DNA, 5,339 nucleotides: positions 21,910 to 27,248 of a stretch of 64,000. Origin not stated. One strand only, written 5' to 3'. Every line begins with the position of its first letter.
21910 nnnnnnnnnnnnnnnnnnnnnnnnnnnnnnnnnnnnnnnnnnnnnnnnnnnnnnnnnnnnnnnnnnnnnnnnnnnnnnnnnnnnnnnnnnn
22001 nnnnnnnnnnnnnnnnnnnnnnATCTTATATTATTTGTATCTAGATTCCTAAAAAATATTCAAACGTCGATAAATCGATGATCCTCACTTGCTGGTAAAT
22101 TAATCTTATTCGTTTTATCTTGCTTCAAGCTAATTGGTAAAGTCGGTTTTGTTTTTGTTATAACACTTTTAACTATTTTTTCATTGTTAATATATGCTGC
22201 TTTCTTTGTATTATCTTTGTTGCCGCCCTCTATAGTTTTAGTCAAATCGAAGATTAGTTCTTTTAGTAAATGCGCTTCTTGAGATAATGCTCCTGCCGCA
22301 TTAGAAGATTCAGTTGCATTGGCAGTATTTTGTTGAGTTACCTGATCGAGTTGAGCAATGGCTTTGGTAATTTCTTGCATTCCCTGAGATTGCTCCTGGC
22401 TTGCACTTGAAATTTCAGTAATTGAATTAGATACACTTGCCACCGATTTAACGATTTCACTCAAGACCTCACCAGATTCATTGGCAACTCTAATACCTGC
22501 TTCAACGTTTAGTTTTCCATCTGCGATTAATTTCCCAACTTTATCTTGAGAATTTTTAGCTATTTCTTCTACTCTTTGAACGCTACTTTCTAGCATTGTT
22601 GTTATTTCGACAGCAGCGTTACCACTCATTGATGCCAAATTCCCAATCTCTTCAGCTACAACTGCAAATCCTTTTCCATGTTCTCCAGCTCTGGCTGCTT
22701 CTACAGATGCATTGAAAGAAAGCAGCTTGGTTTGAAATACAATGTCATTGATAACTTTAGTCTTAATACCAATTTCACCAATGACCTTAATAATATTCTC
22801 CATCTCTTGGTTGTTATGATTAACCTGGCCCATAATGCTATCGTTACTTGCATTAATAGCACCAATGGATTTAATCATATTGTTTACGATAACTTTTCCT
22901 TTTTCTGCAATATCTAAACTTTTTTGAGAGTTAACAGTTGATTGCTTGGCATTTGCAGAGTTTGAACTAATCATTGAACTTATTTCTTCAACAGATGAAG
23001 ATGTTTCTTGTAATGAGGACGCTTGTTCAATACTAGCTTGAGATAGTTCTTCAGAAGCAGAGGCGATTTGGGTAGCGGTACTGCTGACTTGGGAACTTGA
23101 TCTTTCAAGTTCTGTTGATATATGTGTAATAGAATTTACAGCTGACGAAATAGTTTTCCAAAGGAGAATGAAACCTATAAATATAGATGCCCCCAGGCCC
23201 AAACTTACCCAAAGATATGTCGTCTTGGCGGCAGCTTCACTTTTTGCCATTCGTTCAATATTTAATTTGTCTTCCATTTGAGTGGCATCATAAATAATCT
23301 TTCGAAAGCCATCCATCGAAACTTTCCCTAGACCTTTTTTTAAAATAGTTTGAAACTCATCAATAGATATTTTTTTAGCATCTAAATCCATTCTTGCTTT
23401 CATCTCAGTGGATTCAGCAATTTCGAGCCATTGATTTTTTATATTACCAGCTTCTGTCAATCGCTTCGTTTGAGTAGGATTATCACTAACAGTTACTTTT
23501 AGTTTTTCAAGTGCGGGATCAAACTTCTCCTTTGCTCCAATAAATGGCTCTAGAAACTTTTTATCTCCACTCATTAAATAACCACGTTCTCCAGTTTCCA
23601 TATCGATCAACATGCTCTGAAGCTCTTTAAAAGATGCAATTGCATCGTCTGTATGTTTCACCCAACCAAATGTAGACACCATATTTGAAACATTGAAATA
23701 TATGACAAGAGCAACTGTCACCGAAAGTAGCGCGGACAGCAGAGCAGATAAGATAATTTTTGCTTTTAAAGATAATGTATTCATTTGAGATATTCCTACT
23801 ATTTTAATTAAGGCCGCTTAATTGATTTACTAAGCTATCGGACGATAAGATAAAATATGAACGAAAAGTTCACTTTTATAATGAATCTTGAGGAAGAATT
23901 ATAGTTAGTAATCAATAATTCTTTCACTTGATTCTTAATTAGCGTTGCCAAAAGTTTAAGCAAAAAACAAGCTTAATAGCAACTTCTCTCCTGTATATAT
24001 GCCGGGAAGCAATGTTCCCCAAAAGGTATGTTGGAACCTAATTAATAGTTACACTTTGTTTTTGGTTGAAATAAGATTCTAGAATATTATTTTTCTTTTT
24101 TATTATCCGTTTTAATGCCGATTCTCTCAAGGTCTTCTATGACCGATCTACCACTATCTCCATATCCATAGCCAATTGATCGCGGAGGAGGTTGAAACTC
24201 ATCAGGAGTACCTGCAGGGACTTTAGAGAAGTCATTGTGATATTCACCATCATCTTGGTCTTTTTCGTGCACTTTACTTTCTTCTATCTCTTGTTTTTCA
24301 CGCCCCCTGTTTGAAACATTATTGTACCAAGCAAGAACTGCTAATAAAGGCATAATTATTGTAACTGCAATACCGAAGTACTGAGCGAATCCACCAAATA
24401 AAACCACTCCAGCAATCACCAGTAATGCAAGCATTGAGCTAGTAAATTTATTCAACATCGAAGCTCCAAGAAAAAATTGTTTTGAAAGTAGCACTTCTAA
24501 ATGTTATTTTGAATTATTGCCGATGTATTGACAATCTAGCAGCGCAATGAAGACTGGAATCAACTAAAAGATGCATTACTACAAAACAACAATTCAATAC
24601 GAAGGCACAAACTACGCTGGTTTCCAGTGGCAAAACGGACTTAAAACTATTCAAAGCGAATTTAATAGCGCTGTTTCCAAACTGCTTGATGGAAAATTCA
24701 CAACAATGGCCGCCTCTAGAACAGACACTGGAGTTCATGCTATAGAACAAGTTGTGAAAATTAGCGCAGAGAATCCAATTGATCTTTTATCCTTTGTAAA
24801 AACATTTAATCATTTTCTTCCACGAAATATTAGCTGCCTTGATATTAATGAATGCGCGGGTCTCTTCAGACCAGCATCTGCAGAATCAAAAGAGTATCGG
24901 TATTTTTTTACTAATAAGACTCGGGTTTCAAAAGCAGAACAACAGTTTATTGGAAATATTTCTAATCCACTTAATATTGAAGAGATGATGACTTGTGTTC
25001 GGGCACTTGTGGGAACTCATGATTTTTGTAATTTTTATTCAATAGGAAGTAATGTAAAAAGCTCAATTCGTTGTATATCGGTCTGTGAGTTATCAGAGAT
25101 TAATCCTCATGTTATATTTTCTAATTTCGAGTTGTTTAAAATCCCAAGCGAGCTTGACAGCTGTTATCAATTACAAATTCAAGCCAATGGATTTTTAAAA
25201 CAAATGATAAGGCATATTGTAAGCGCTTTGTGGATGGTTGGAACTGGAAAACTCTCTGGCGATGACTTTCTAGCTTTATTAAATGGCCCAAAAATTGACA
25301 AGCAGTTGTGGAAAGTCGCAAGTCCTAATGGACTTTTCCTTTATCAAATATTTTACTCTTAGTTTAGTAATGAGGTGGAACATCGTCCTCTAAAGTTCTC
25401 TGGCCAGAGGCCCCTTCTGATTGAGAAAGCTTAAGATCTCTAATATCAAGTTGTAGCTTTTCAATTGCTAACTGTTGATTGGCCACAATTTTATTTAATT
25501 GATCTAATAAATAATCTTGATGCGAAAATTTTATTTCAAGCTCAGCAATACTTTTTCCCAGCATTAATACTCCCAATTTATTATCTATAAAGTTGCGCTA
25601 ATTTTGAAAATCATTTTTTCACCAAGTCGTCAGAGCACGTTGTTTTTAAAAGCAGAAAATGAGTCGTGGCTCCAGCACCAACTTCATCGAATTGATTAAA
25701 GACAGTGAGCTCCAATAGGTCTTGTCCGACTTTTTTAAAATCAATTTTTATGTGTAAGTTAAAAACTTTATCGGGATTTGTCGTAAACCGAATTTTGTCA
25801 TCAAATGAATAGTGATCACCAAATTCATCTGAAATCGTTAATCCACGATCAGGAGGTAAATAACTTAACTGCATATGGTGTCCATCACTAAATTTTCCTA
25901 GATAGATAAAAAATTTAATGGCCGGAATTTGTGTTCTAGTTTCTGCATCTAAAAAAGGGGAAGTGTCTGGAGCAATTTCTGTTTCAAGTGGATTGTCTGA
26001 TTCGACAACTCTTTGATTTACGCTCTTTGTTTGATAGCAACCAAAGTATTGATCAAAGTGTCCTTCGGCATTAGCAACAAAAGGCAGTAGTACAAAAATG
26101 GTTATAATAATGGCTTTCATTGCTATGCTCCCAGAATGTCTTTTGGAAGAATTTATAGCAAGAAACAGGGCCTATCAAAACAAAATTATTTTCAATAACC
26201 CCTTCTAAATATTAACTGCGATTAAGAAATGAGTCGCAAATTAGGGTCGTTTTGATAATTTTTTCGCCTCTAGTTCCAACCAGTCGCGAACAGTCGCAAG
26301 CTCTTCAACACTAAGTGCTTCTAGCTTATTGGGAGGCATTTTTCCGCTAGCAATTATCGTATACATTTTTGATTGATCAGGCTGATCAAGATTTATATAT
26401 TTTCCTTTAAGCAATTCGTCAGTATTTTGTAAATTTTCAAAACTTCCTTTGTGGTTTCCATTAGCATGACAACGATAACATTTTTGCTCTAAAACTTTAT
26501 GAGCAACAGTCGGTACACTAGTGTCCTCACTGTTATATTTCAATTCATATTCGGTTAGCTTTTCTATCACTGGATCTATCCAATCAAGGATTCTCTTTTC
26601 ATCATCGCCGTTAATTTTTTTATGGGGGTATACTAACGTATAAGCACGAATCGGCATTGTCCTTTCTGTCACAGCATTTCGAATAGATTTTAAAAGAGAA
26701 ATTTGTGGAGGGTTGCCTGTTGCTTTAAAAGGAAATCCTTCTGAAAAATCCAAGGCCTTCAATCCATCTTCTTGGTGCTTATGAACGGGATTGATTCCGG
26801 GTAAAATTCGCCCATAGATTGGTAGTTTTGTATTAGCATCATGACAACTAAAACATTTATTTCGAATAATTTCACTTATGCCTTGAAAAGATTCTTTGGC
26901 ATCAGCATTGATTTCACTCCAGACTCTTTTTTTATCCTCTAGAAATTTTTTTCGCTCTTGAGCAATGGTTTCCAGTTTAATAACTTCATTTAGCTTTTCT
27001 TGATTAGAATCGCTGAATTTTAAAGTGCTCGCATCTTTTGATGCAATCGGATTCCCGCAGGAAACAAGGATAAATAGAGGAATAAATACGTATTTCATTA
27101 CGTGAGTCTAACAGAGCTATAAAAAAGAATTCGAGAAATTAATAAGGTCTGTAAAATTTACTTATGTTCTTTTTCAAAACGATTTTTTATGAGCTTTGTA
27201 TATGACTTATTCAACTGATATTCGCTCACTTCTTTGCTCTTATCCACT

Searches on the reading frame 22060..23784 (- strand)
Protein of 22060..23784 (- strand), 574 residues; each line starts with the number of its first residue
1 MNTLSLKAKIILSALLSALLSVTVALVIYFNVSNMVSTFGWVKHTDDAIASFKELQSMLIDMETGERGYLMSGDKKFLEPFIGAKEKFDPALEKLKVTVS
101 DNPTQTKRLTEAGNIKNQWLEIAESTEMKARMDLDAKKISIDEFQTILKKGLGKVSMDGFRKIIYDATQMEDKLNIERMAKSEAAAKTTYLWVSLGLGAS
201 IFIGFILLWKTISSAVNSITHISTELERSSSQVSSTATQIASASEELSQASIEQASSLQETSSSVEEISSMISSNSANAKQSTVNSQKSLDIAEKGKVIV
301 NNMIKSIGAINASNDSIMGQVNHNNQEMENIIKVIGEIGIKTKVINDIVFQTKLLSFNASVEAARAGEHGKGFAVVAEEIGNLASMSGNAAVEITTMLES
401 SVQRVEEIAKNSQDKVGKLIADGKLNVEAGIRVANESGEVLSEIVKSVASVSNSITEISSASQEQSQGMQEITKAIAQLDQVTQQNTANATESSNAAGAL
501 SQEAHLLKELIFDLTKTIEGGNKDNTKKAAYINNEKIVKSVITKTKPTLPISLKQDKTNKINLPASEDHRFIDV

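Call 46: search_protein_families(library=pfam, proteins=[window:22060-23784:-], max_evalue=0.001)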
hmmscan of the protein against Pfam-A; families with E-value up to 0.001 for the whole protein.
window:22060-23784:- (574 aa): 3 families
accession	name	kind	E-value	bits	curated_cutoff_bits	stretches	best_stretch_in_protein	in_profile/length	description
PF00015.26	MCPsignal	-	3.3e-37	128.4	34.6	1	287-483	5-172/172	Methyl-accepting chemotaxis protein (MCP) signalling domain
PF05227.19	CHASE3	-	2.3e-29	102.5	28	1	41-179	4-136/138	CHASE3 domain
PF04100.18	Vps53_N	-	3.7e-06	26.7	26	1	395-490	10-107/372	Vps53, N-terminal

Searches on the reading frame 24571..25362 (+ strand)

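Call 46: search_protein_families(library=pfam, proteins=[window:24571-25362:+], max_evalue=0.001)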
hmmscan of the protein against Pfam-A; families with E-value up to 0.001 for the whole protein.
window:24571-25362:+ (263 aa): 1 family
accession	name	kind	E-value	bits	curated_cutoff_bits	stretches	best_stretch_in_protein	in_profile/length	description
PF01416.25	PseudoU_synth_1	-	5.3e-28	98.1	23.3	2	144-262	3-107/108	tRNA pseudouridine synthase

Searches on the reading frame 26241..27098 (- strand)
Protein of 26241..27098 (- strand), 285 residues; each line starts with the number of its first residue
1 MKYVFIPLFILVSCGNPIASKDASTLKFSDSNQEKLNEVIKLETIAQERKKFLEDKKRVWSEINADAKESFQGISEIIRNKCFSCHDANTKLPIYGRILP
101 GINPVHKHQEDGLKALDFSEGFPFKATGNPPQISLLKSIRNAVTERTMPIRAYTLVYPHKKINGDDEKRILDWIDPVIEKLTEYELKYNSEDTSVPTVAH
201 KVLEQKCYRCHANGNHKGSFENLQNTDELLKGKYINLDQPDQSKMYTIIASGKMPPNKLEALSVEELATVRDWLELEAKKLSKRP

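Call 46: search_protein_families(library=pfam, proteins=[window:26241-27098:-], max_evalue=0.001)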
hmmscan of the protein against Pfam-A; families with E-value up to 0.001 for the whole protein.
window:26241-27098:- (285 aa): 3 families
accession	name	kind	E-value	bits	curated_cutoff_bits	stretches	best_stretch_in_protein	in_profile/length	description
PF14376.11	Haem_bd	-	5.3e-25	88.4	27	1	67-174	27-131/133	Haem-binding domain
PF07635.16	PSCyt1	-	1.7e-07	32.1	22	1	207-257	1-58/59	Planctomycete cytochrome C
PF13442.11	Cytochrome_CBB3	-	1.2e-06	29.2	27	0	201-274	8-68/68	Cytochrome C oxidase, cbb3-type, subunit III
